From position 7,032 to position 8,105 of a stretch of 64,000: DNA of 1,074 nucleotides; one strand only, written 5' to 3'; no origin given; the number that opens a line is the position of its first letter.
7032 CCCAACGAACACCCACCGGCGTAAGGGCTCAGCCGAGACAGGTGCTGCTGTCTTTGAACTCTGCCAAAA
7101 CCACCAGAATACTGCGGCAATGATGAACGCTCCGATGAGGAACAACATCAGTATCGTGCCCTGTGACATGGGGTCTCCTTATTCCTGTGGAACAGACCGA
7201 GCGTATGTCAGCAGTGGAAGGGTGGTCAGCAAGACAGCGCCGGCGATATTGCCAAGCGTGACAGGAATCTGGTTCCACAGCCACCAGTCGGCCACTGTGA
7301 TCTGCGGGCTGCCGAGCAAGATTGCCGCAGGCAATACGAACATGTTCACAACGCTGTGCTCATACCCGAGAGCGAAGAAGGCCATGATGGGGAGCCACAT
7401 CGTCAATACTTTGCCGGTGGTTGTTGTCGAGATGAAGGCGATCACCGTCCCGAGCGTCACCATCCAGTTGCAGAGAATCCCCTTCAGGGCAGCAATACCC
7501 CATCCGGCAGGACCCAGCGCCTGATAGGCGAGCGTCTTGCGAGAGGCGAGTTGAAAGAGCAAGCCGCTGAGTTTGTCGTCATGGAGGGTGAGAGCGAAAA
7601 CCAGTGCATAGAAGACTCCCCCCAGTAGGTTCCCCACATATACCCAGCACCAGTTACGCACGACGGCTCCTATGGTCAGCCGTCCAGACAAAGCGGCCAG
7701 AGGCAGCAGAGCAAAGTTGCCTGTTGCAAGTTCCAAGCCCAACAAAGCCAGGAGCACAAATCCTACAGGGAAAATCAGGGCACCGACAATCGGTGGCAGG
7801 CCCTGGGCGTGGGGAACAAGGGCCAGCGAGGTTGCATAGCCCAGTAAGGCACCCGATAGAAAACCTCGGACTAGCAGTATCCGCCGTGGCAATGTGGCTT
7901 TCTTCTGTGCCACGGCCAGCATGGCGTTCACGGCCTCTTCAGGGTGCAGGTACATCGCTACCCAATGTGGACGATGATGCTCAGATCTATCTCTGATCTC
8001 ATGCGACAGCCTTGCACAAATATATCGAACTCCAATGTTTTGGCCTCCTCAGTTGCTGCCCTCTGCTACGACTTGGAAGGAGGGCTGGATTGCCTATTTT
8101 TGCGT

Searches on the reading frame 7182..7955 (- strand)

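Call 4: search_protein_families(library=pfam, proteins=[window:7182-7955:-], max_evalue=1)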
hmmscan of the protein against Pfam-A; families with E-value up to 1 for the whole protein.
window:7182-7955:- (258 aa): 2 families
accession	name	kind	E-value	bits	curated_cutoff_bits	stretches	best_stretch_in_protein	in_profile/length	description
PF01226.23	Form_Nir_trans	-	8.1e-64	215.7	34.6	1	7-248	1-238/240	Formate/nitrite transporter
PF23535.1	Microp_apicomplexa_21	-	0.18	12.4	27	1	202-233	26-57/76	Apicomplexa microprotein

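Call 5: search_protein_families(library=ncbifam, proteins=[window:7182-7955:-], max_evalue=1)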
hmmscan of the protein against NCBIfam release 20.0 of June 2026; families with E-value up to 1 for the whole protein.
window:7182-7955:- (258 aa): 5 families
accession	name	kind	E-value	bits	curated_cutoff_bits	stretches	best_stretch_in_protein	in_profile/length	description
TIGR00790.1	fnt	subfamily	8.4e-46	156.5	232.3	1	21-246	3-232/239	formate/nitrite family transporter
TIGR04060.1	formate_focA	equivalog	1.1e-32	113.3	290.1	1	26-246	21-260/268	formate transporter FocA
NF008069.0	PRK10805.1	equivalog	1.3e-21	77.3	440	1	45-246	60-272/285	formate transporter FocA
NF007261.0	PRK09713.1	exception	4.8e-16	59.1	499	1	33-213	45-221/282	formate transporter FocB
NF008595.0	PRK11562.1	equivalog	5.1e-16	58.8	293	1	55-243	58-241/268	nitrite transporter NirC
